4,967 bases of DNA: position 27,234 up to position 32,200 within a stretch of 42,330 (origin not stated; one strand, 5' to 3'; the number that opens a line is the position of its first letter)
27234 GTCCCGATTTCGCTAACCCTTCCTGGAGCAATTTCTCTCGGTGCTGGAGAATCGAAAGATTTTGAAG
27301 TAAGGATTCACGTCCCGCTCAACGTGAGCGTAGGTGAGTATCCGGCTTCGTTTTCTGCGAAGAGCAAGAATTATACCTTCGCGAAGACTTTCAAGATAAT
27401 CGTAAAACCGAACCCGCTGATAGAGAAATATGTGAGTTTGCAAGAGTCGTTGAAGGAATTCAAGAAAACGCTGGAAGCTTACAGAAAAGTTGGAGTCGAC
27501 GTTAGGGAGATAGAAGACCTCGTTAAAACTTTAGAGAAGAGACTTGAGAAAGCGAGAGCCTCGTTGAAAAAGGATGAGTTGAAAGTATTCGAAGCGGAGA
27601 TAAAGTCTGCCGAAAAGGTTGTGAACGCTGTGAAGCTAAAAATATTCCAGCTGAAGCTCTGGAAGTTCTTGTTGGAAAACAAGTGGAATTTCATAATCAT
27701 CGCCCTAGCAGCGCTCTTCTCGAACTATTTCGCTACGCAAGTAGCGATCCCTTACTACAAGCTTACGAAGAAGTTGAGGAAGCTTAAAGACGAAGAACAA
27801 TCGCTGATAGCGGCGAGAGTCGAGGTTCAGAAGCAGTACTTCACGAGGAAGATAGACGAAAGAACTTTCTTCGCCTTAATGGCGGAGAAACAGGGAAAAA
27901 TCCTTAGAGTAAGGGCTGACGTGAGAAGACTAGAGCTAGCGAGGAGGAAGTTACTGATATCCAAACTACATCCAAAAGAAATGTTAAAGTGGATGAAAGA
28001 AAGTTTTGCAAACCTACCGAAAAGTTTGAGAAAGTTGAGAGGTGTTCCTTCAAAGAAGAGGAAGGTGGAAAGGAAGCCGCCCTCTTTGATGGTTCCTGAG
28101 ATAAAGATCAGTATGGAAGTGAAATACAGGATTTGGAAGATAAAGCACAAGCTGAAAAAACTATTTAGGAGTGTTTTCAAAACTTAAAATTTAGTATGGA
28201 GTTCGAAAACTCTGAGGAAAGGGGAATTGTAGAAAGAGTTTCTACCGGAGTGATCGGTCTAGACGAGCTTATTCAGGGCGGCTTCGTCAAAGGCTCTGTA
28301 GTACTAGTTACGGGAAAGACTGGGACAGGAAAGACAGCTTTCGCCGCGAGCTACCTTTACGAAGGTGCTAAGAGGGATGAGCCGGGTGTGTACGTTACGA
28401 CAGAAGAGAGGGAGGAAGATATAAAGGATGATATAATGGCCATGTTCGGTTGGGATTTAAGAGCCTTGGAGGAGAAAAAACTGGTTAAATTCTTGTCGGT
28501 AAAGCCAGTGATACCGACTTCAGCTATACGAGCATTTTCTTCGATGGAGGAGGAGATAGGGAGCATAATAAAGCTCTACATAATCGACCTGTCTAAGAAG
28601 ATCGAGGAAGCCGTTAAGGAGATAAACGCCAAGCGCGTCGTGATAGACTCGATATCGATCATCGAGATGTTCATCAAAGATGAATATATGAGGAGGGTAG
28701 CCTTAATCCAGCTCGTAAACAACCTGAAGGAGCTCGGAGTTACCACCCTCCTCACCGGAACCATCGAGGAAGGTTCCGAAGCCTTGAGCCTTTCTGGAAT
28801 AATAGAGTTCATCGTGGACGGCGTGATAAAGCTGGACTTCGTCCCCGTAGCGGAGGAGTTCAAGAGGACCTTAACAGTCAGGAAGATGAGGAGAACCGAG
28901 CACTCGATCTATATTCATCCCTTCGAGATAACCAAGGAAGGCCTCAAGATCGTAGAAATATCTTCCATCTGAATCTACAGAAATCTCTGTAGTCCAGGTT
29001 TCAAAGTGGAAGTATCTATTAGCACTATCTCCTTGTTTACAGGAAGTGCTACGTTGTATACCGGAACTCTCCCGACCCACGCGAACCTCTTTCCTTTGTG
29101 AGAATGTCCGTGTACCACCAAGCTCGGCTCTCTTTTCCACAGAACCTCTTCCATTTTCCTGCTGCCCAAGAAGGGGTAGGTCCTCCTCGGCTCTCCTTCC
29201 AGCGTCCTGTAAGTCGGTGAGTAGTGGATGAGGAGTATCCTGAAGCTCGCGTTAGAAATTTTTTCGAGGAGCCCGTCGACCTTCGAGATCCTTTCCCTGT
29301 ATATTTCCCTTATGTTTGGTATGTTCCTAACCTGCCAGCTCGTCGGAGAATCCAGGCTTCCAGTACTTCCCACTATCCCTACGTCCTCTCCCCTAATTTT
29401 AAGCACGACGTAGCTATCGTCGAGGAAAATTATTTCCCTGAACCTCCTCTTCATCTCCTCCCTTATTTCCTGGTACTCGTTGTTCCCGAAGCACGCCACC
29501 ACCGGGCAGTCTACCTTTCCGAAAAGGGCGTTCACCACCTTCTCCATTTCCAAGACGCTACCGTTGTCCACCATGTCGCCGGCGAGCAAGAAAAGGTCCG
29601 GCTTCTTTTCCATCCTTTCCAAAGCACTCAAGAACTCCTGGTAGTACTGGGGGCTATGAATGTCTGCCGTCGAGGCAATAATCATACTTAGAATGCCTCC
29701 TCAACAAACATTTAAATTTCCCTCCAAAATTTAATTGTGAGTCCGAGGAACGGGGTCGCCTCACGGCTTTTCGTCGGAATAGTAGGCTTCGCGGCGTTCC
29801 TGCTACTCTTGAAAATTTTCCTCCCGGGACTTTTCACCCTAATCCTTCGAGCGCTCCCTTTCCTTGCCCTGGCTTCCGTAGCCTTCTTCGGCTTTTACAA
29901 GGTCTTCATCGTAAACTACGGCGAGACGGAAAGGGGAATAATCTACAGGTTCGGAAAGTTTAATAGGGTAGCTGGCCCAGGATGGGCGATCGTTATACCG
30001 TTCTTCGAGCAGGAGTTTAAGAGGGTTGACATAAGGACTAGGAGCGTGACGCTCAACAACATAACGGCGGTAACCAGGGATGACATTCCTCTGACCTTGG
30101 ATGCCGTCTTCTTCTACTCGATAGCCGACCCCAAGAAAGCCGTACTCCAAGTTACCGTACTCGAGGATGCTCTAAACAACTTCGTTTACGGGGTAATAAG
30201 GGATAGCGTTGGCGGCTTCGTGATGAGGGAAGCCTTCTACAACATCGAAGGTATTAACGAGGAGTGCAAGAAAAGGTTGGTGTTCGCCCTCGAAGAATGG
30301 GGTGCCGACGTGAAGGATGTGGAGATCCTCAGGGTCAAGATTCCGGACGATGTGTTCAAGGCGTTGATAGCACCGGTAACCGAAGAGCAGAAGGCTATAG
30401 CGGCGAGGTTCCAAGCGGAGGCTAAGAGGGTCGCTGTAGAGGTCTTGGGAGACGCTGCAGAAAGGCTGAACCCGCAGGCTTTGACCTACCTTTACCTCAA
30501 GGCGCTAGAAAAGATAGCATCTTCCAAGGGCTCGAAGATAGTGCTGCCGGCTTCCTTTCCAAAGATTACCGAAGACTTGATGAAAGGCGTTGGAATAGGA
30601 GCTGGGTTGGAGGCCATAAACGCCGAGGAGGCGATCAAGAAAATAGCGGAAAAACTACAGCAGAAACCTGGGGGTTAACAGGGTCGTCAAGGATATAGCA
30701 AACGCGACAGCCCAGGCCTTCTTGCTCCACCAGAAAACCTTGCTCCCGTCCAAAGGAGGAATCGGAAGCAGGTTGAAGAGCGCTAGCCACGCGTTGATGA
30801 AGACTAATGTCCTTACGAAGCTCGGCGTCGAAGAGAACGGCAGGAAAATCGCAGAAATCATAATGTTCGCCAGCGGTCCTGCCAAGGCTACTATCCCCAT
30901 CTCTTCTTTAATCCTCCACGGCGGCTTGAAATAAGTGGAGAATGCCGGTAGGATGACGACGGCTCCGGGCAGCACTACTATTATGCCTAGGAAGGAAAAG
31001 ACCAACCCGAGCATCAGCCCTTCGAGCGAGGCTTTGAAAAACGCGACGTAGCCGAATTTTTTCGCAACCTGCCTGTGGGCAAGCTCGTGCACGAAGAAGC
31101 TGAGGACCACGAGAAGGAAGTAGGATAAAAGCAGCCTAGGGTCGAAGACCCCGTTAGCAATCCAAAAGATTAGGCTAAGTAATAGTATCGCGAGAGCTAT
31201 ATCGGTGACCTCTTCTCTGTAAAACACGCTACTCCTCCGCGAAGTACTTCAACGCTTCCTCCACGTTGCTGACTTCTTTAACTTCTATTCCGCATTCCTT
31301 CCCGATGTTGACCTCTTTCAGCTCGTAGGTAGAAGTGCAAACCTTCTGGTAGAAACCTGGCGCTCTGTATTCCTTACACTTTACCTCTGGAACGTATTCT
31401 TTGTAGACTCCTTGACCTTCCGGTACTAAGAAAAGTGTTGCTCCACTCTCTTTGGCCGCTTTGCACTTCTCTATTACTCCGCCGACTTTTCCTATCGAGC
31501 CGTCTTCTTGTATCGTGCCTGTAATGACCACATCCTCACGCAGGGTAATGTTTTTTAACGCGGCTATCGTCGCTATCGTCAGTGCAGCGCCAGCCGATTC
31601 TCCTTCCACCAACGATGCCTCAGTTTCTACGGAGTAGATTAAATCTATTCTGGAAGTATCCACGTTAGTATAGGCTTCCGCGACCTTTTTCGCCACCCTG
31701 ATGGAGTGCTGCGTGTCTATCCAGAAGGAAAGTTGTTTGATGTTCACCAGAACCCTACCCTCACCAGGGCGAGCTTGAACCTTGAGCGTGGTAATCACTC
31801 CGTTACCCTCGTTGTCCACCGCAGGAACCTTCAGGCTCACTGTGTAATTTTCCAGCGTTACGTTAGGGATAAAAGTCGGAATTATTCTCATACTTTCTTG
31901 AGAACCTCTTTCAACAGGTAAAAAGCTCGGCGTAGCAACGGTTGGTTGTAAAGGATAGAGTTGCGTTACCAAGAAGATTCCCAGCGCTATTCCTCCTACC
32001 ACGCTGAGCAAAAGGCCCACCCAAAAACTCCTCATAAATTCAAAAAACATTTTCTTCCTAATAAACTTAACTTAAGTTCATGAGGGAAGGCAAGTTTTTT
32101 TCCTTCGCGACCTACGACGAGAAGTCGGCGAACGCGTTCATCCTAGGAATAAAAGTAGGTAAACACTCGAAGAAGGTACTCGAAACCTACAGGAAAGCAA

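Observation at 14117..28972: Candidate envelope module: GT4 + AglB + a 3273-aa sequon-saturated type-I membrane protein bracketed by two paralogous KaiC-like ATPases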

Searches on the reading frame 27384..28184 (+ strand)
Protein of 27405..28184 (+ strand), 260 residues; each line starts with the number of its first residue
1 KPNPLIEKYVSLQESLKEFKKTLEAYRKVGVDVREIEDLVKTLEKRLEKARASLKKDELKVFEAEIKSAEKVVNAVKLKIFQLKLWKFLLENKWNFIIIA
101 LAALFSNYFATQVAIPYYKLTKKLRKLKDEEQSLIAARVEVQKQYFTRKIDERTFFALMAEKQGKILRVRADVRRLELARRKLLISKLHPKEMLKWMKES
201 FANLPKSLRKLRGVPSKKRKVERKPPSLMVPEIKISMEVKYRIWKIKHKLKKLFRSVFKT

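Call 20: search_protein_families(library=pfam, proteins=[window:27405-28184:+], max_evalue=10)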
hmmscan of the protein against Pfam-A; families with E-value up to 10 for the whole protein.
seq(260 aa): 9 families
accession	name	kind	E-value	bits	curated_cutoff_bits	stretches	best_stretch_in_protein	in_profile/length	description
PF23153.1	Aip3p_Bud6_N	-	0.011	16.5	27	1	17-51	40-74/109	Aip3p/Bud6 N-terminal domain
PF05321.16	HHA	-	0.078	13.7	25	1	40-63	9-32/57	Haemolysin expression modulating protein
PF06771.16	Desmo_N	-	0.1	13.3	25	1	26-77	2-54/97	Viral Desmoplakin N-terminus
PF03954.19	Lectin_N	-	0.14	12.5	28.3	1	9-61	66-119/140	Hepatic lectin, N-terminal domain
PF04609.17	MCR_C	-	0.36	10.4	25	1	29-69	191-231/271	Methyl-coenzyme M reductase operon protein C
PF20503.3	DUF6730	-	0.37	12.2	27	1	14-70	23-77/82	Family of unknown function (DUF6730)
PF06810.17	Phage_scaffold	-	0.47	10.9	35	1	8-69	42-102/170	Phage capsid assembly scaffolding protein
PF06419.17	COG6_N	-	0.71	10.5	27.4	1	13-55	29-71/114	Conserved oligomeric complex COG6, N-terminal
PF03462.23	PCRF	-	8.6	6.6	24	1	7-73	22-87/194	PCRF domain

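Call 24: find_related_loci(query=A2, collection=genome_contigs, flank=10000)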
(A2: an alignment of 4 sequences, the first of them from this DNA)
Query A2 (220 aa) in genome_contigs; peptide patterns used: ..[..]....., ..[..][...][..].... (x = any residue, [..] = any of these).
74 stretches matched a pattern; 11 encode a relative of the query (tblastn E <= 1e-3); 11 distinct loci.
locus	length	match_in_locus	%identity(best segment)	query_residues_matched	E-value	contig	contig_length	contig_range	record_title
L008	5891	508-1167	46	1-213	2e-53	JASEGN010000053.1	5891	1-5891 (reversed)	MAG: Candidatus Aenigmatarchaeota archaeon isolate Yes49-35 NODE_53_length_5891_cov_3.961960, whole genome shotgun seque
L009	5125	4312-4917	36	2-203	1e-41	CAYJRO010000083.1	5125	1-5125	MAG TPA_asm: uncultured archaeon isolate ERP125453_co1_124 genome assembly, contig: NODE_21894_length_5125_cov_3.879882,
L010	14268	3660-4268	37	2-204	9e-37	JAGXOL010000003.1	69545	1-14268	Candidatus Aenigmarchaeota archaeon LH_S7 NODE_3_length_69545_cov_78.081738, whole genome shotgun sequence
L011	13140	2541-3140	34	1-204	3e-35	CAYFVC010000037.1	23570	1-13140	MAG TPA_asm: uncultured archaeon isolate ERP108616_co1_107 genome assembly, contig: k119_961596, whole genome shotgun se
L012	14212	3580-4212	36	7-218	1e-32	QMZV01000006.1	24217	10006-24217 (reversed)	MAG: Candidatus Aenigmatarchaeota archaeon isolate B34_G15 B34_Guay15_scaffold_00213, whole genome shotgun sequence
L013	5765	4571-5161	33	7-204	6e-28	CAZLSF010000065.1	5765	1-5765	MAG TPA_asm: uncultured archaeon isolate binchicken_co357_127 genome assembly, contig: NODE_7820_length_5765_cov_6.08388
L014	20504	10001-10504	30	38-205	1e-25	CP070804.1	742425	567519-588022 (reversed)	MAG: Candidatus Aenigmatarchaeota archaeon isolate bin1329 chromosome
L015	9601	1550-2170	33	1-206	4e-26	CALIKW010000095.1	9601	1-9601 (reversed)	MAG: uncultured archaeon isolate S1_Bin_METABAT__101 genome assembly, contig: c_000001321862, whole genome shotgun seque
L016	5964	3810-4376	37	18-206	7e-25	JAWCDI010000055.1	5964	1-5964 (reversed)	MAG: Candidatus Aenigmatarchaeota archaeon isolate JZ-1_201912_bins_45 JZ-1_201912_bins_45_scaffold_56, whole genome sho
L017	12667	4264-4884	30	1-206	2e-27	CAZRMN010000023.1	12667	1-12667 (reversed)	MAG TPA_asm: uncultured archaeon isolate binchicken_co6_549 genome assembly, contig: NODE_5787_length_12667_cov_6.832540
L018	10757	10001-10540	24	3-182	1e-5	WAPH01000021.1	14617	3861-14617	MAG: Nanobdellati archaeon isolate S143_163_esom k151_330877, whole genome shotgun sequence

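Call 34: find_related_loci(query=A2, collection=metagenome_contigs, flank=10000)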
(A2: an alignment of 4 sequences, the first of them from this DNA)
Query A2 (220 aa) in metagenome_contigs; peptide patterns used: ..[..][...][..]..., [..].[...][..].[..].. (x = any residue, [..] = any of these).
600 stretches matched a pattern (row limit reached: there are more); 4 encode a relative of the query (tblastn E <= 1e-3); 4 distinct loci.
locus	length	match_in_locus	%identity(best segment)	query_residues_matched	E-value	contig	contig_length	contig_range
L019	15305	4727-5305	38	12-207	8e-45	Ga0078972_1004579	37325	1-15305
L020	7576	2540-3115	34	12-207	7e-38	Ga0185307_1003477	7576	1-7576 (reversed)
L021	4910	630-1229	31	18-218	1e-34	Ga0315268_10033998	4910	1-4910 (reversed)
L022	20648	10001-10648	31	1-217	5e-27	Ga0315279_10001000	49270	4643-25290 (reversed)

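Call 57: find_homologous_proteins(query=A1, max_evalue=0.00001)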
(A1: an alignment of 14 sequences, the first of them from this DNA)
Query A1 (14 sequences) (220 aa, profile of the alignment): 1 proteins with E <= 0.00001 among 8000 candidates.
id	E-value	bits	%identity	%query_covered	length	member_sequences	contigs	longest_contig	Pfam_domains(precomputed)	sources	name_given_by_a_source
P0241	6.7e-51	191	34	87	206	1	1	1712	-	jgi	jgi:hypothetical protein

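Call 62: predict_structure(alignment_id=A1)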
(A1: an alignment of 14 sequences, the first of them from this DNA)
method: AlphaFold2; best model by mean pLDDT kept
length: 220 residues; sequences in the alignment: 14
mean_pLDDT: 88.1   pTM: 0.52
mean pLDDT of the five models: 88.1, 87.2, 87.2, 86.4, 85.7
residues with pLDDT >= 90: 105; 70-90: 109; 50-70: 6; < 50: 0
segments of 3 or more residues with pLDDT < 50: none
pLDDT, mean of each block of 10 residues (from residue 1): 75 89 89 79 89 90 88 91 88 83 89 89 93 95 95 95 94 95 92 84 84 71
secondary structure, 60 per line:
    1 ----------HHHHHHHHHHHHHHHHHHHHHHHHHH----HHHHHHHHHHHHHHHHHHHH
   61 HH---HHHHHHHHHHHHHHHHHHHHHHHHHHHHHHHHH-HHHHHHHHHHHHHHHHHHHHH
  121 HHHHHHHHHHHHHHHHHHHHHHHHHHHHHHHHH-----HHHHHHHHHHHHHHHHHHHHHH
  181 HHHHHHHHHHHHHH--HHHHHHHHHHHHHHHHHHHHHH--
elements in order: H11-36 H41-62 H66-98 H100-153 H159-194 H197-218

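Call 66: fold_search(model_id=the predicted structure, library=pdb)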
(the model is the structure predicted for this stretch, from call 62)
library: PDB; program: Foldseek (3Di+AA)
matches with E <= 10: 464; with E <= 0.001: 0
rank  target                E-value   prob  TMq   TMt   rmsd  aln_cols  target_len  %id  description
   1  8b6l_O                2.0e-01  0.91  0.29  0.11  38.6       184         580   10  Subtomogram average of the human Sec61-TRAP-OSTA-translocon (released 2022-12-07)
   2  4fzs_A                2.1e-01  0.85  0.36  0.38  21.8       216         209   14  Structure of human SNX1 BAR domain (released 2013-07-10)
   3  9fqr_Dy               2.1e-01  0.44  0.23  0.18  21.0       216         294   13  96-nm repeat of axonemal doublet microtubules from bovine sperm (released 2025-03-26)
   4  5cwo_A                2.4e-01  0.66  0.30  0.30  32.2       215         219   18  Crystal structure of de novo designed helical repeat protein DHR76 (released 2015-12-16)
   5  5lm1_A                3.0e-01  0.28  0.24  0.17  17.6       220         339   16  Crystal Structure of HD-PTP phosphatase in complex with UBAP1 (released 2016-11-30)
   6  8i7o_B2               3.3e-01  0.80  0.34  0.31  14.2       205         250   10  In situ structure of axonemal doublet microtubules in mouse sperm with 16-nm repeat (released 2023-10-11)
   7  9cpb_5V               3.7e-01  0.66  0.34  0.25  16.7       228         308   15  Atomic model of bovine Fallopian tube cilia doublet microtubule (48-nm periodicity) (released 2024-10-30)
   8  6zbc_A                4.9e-01  0.44  0.30  0.13  20.5       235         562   14  Merozoite surface protein 1 (MSP-1) from Plasmodium falciparum, main conformation (released 2021-05-19)
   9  8snb_1G               5.1e-01  0.23  0.23  0.19  18.4       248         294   14  atomic model of sea urchin sperm doublet microtubule (48-nm periodicity) (released 2023-06-28)
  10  3m3w_A                5.1e-01  0.16  0.21  0.19  20.6       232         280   12  Crystal structure of mouse PACSIN3 BAR domain mutant (released 2011-03-16)
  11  8snb_8F               5.4e-01  0.72  0.37  0.31  14.6       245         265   13  atomic model of sea urchin sperm doublet microtubule (48-nm periodicity) (released 2023-06-28)
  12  4uy3                  6.1e-01  0.28  0.26  0.29  17.5       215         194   14  Cytoplasmic domain of bacterial cell division protein ezra (released 2014-10-22)
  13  4fzs_B                6.8e-01  0.57  0.32  0.37  22.6       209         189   14  Structure of human SNX1 BAR domain (released 2013-07-10)
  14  1i4d_A                6.8e-01  0.12  0.20  0.21  27.4       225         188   15  CRYSTAL STRUCTURE ANALYSIS OF RAC1-GDP COMPLEXED WITH ARFAPTIN (P21) (released 2001-05-16)
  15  7k3h_B                7.6e-01  0.99  0.33  0.76   3.5        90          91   11  Crystal structure of deep network hallucinated protein 0217 (released 2021-12-22)
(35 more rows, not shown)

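Call 74: search_protein_representatives(alignment_id=A1)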
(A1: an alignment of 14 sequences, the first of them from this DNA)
Query: 14 sequences, 220 profile positions. Proteins with E-value up to 0.001 (for the whole library): 350; up to 1e-10: 186; up to 1e-30: 149. The best 150 are listed.
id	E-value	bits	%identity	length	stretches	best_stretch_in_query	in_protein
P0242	9.1e-78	277.0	-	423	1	1-219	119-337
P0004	1.1e-75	270.3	-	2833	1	2-217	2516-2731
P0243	4.3e-72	258.5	-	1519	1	3-219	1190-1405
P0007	1.6e-71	256.6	-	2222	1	1-219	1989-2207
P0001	3.4e-71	255.5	-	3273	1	1-218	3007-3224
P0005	1.5e-70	253.4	-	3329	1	2-219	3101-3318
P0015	1.3e-69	250.4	-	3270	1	1-219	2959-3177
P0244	1.3e-66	240.6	-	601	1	2-213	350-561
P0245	4.3e-65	235.6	-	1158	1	1-219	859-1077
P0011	4.4e-65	235.6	-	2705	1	2-216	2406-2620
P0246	7.5e-63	228.3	-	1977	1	3-217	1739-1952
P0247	1.0e-62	227.8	-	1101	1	3-216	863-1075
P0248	5.8e-61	222.1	-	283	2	34-219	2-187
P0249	1.5e-60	220.8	-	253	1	1-217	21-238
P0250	4.3e-60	219.3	-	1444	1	2-218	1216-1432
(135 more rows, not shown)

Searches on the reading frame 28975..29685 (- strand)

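Call 3: search_protein_families(library=pfam, proteins=[window:28975-29685:-], max_evalue=0.01)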
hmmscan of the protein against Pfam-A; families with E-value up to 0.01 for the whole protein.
window:28975-29685:- (236 aa): 2 families
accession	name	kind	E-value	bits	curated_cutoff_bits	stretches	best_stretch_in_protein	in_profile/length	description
PF00149.33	Metallophos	-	6.2e-17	63.1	21.5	1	3-197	3-190/191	Calcineurin-like phosphoesterase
PF12850.12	Metallophos_2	-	4.2e-09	37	27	1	1-198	1-119/154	Calcineurin-like phosphoesterase superfamily domain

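Call 90: search_protein_families(library=padloc, proteins=[window:28975-29685:-], max_evalue=0.001)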
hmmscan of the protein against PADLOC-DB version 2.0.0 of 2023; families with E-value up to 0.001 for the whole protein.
window:28975-29685:- (236 aa): 1 family
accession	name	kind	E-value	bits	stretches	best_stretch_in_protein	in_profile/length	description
PDLC04908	PDC-S10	-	1.8e-06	25.3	1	27-214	28-200/223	-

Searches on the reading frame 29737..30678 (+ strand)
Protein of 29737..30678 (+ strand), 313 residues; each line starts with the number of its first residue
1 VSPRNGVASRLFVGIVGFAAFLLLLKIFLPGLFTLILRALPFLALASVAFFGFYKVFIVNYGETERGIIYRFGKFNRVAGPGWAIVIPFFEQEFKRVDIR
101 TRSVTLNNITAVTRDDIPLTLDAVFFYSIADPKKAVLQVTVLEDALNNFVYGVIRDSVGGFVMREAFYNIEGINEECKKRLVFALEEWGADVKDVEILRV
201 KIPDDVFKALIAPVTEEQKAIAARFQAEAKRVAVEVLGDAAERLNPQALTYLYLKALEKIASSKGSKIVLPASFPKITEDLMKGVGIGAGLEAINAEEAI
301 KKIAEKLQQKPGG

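Call 3: search_protein_families(library=pfam, proteins=[window:29737-30678:+], max_evalue=0.01)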
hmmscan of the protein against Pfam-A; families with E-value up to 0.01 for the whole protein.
window:29737-30678:+ (313 aa): 1 family
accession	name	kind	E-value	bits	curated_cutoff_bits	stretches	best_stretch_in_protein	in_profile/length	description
PF01145.31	Band_7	-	1.6e-33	116.7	23.6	1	62-230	4-175/176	SPFH domain / Band 7 family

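Call 90: search_protein_families(library=padloc, proteins=[window:29737-30678:+], max_evalue=0.001)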
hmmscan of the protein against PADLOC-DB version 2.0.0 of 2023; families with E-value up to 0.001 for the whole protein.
window:29737-30678:+ (313 aa): 0 families

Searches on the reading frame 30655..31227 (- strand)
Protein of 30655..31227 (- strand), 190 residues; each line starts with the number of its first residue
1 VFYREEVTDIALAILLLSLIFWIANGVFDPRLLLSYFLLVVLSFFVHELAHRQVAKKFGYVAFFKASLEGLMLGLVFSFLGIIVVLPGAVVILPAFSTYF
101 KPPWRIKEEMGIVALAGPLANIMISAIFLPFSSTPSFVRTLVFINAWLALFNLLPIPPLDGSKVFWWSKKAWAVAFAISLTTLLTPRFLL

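Call 8: search_protein_families(library=pfam, proteins=[window:30655-31227:-], max_evalue=0.001)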
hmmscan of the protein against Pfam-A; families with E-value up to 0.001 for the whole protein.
window:30655-31227:- (190 aa): 1 family
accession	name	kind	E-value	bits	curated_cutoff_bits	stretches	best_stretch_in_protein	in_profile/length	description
PF02163.28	Peptidase_M50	-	2.4e-11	43.8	27.2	2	135-165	160-190/221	Peptidase family M50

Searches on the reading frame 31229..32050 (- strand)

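Call 8: search_protein_families(library=pfam, proteins=[window:31229-32050:-], max_evalue=0.001)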
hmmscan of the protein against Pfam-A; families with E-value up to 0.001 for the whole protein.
window:31229-32050:- (273 aa): 2 families
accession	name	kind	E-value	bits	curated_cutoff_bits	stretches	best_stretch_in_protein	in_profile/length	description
PF05362.19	Lon_C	-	3.9e-10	40.1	21.1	1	145-216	104-175/205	Lon protease (S16) C-terminal proteolytic domain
PF13541.12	ChlI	-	8.5e-05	22.9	27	1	154-211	62-119/121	Subunit ChlI of Mg-chelatase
